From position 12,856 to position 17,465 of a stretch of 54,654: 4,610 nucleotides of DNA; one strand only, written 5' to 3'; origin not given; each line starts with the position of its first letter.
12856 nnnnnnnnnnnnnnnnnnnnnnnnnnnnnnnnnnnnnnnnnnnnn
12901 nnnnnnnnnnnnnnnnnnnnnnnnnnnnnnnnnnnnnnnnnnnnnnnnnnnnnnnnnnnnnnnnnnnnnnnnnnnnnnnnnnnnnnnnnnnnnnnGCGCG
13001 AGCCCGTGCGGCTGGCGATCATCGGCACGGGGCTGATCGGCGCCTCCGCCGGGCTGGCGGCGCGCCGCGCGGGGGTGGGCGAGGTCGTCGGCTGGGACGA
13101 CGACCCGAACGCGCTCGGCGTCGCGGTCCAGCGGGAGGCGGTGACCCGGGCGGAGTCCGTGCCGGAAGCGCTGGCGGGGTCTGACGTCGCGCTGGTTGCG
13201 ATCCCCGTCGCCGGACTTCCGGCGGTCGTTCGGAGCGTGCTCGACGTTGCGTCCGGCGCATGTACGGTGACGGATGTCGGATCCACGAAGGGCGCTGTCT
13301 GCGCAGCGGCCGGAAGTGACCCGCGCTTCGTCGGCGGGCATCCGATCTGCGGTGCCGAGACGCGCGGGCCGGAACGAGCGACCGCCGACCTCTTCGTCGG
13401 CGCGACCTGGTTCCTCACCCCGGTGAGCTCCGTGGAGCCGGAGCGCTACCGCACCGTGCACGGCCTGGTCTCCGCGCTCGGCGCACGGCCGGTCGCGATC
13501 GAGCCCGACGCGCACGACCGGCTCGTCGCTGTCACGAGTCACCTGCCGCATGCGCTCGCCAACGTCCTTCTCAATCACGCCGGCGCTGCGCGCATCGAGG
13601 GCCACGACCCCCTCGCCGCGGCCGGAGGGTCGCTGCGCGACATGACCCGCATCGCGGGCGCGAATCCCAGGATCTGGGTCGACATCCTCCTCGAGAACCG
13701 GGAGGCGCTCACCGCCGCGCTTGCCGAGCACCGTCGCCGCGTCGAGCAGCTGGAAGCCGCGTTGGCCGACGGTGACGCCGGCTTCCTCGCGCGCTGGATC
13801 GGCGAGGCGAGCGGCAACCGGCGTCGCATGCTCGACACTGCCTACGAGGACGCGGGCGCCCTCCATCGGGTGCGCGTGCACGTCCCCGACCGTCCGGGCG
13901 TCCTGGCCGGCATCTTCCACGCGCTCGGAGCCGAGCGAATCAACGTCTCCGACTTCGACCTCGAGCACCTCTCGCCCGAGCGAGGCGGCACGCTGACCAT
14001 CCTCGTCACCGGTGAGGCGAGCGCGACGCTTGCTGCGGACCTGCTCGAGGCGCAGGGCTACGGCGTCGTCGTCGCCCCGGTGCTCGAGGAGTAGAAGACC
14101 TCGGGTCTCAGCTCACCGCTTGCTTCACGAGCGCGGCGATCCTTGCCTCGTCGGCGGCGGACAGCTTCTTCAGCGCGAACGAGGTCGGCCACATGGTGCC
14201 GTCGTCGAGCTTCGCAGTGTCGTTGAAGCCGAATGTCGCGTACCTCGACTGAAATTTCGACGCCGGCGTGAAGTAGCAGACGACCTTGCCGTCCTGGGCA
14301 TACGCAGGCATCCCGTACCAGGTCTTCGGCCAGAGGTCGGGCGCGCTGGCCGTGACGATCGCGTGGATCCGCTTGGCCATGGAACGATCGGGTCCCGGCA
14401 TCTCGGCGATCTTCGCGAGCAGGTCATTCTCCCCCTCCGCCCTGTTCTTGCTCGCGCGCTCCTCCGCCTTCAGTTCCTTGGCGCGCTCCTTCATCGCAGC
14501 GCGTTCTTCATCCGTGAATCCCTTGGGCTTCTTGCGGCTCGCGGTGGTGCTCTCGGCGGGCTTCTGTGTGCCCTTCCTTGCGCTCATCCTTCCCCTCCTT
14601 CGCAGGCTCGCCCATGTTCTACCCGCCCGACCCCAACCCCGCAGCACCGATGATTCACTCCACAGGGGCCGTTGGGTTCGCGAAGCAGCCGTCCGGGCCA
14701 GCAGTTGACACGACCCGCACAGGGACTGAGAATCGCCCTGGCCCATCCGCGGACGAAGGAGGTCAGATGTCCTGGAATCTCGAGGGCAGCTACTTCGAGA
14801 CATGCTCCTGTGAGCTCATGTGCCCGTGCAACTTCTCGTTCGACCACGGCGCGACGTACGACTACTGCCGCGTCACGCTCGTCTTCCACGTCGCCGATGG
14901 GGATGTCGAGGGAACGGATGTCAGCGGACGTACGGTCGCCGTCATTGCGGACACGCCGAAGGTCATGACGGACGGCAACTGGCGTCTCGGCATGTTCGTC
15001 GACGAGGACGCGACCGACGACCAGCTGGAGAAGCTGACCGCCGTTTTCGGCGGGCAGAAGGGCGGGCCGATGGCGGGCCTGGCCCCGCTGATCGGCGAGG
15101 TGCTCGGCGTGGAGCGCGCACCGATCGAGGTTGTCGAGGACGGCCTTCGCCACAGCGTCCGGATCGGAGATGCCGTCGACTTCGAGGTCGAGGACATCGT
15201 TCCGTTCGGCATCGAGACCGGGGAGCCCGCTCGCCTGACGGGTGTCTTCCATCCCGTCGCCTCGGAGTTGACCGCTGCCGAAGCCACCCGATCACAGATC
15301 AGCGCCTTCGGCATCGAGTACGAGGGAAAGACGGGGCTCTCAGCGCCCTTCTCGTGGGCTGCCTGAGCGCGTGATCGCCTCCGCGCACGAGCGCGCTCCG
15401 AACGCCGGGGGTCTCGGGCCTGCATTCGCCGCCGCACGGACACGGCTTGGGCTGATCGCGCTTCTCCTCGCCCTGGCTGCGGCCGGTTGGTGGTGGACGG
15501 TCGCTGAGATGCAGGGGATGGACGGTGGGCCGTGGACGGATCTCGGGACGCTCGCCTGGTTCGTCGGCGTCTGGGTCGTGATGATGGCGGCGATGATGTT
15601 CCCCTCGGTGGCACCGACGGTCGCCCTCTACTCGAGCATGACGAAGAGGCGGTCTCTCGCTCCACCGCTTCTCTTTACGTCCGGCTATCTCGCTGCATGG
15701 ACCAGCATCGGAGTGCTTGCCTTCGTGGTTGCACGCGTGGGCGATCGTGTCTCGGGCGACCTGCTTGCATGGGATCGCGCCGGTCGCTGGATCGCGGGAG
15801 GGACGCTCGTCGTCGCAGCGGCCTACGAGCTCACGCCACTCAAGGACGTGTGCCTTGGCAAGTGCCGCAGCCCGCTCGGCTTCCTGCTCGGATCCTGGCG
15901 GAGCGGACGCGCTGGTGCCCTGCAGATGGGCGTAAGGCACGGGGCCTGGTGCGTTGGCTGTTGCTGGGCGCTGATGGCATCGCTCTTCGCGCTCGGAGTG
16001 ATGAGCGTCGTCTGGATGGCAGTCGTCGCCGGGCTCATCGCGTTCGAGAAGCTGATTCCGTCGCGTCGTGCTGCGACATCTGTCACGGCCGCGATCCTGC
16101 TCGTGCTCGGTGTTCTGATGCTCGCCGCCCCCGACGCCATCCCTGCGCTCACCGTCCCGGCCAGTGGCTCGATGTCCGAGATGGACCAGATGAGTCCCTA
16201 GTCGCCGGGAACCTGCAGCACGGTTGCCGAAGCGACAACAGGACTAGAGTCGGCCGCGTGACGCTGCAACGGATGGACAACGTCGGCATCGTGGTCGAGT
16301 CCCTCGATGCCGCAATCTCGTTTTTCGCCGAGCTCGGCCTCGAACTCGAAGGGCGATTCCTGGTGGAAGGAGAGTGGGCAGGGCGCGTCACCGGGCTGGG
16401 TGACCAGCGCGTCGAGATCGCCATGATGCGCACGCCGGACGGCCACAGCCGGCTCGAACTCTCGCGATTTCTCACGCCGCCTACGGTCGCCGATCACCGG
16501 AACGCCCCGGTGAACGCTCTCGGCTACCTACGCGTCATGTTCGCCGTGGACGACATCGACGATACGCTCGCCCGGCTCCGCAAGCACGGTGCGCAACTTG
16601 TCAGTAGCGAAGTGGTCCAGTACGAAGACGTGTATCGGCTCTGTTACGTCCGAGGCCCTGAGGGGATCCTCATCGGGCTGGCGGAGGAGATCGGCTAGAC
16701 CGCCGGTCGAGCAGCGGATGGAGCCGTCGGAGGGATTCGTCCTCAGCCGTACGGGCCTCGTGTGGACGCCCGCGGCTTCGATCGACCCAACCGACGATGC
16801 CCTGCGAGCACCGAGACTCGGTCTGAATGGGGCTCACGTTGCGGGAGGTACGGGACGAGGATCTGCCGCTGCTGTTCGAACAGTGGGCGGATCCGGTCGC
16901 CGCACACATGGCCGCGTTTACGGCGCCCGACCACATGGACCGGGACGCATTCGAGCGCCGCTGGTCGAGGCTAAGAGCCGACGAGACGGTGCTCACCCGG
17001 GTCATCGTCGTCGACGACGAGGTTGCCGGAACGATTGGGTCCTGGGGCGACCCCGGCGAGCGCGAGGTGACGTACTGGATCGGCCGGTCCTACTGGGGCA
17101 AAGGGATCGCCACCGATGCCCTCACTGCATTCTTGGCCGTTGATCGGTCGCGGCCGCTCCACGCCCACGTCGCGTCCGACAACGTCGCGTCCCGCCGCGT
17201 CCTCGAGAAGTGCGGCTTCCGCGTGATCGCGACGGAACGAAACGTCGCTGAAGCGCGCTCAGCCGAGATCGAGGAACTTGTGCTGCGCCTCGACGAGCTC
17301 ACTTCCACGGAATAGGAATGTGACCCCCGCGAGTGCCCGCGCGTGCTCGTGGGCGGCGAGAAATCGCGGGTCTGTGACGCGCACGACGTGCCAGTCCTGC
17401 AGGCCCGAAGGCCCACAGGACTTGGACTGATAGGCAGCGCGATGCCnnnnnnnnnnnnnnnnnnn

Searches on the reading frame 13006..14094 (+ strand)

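Call 22: search_protein_families(library=pfam, proteins=[window:13006-14094:+])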
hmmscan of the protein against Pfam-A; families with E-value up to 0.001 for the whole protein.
window:13006-14094:+ (362 aa): 4 families
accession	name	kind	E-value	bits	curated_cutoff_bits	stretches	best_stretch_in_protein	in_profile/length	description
PF02153.23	PDH_N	-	7.2e-23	81.2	26.5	1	16-161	2-151/154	Prephenate dehydrogenase, nucleotide-binding domain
PF20463.3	PDH_C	-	5.1e-21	75.4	22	1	167-266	2-101/102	Prephenate dehydrogenase, dimerization domain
PF01842.31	ACT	-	9e-08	32.2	27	1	287-348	1-62/66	ACT domain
PF03807.23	F420_oxidored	-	5.6e-05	24.1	21.6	1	2-80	1-80/94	NADP oxidoreductase coenzyme F420-dependent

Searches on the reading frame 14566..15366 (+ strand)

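Call 22: search_protein_families(library=pfam, proteins=[window:14566-15366:+])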
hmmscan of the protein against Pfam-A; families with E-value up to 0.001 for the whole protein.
window:14566-15366:+ (266 aa): 1 family
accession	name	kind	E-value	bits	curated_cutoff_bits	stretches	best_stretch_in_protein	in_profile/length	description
PF07040.16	DUF1326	-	4.2e-54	183.8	25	1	78-253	1-172/177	Protein of unknown function (DUF1326)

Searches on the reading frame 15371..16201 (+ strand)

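Call 22: search_protein_families(library=pfam, proteins=[window:15371-16201:+])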
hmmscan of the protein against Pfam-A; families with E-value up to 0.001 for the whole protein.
window:15371-16201:+ (276 aa): 1 family
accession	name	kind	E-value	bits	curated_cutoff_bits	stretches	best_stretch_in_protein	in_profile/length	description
PF09948.15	PpoB2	-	4.1e-64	216.4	28.7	1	66-250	2-188/188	Copper chaperone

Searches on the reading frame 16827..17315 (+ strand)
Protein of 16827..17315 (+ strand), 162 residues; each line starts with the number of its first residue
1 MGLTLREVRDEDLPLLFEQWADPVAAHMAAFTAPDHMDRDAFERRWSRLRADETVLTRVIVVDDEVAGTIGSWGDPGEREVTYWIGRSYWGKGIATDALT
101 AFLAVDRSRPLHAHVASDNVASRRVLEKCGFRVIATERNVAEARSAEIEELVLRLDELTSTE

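Call 22: search_protein_families(library=pfam, proteins=[window:16827-17315:+])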
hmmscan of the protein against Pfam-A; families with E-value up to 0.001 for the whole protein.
window:16827-17315:+ (162 aa): 2 families
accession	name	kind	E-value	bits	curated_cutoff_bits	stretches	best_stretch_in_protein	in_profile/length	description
PF13302.13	Acetyltransf_3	-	2.8e-23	83.6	25.4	1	3-132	2-138/138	Acetyltransferase (GNAT) domain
PF00583.31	Acetyltransf_1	-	2.7e-11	44.2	20.7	1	34-131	14-116/116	Acetyltransferase (GNAT) family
